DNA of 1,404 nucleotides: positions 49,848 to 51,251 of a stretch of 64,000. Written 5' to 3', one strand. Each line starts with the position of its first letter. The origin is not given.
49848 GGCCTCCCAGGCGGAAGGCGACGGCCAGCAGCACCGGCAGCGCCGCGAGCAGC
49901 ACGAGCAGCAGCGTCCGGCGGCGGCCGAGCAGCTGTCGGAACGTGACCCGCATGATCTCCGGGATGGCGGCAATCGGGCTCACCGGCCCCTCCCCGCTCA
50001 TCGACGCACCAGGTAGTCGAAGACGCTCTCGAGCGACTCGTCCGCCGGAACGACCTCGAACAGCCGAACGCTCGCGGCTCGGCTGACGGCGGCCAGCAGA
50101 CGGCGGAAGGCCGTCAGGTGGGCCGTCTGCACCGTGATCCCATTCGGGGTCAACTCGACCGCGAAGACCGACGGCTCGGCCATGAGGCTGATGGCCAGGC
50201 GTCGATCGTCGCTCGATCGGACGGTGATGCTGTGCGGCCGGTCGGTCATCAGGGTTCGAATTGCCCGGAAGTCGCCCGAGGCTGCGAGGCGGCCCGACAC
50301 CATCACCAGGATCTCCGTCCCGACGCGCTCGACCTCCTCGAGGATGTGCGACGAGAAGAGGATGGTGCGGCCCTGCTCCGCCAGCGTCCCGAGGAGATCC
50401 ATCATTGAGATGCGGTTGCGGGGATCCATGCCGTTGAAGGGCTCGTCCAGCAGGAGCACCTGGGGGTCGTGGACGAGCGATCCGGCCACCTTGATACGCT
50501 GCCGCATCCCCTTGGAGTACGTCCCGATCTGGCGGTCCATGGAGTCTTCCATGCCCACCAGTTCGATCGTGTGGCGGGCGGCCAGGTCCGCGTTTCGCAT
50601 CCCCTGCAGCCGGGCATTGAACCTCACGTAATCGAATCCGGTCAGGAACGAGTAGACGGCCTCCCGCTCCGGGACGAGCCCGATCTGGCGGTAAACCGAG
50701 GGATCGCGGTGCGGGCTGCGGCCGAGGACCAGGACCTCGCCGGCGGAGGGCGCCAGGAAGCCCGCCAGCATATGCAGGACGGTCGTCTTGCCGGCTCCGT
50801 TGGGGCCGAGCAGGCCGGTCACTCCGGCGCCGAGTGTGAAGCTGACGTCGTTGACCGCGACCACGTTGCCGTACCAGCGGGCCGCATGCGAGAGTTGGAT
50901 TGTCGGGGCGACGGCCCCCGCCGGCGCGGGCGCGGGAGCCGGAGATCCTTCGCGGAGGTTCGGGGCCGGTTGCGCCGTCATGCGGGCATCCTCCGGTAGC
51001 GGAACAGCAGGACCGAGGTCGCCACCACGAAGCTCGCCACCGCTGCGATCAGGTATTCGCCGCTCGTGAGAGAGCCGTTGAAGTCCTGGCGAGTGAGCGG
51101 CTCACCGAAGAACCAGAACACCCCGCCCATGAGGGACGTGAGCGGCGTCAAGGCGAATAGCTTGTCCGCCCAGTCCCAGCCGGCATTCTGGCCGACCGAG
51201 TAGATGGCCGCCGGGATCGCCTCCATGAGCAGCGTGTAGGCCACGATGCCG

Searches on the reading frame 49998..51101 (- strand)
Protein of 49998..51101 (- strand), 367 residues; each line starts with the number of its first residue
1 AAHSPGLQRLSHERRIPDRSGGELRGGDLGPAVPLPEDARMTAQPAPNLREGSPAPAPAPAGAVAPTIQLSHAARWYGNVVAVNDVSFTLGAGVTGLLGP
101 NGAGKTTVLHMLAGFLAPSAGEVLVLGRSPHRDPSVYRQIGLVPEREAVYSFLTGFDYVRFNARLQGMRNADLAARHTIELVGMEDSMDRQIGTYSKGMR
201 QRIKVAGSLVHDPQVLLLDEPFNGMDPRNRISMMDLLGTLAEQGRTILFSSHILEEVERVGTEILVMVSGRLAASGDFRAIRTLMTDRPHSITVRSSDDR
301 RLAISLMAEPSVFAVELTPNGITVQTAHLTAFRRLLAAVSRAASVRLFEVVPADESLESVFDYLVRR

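Call 71: search_protein_families(library=pfam, proteins=[window:49998-51101:-], max_evalue=0.0001)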
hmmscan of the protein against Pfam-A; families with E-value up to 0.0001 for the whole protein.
window:49998-51101:- (367 aa): 3 families
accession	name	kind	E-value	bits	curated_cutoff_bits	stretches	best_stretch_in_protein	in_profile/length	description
PF00005.33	ABC_tran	-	6.6e-26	92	25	1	83-223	1-137/137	ABC transporter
PF13304.12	AAA_21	-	3.2e-13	50.8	27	1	184-257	227-303/304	AAA domain, putative AbiEii toxin, Type IV TA system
PF13476.12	AAA_23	-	9.6e-05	23.5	27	0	80-112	7-39/201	AAA domain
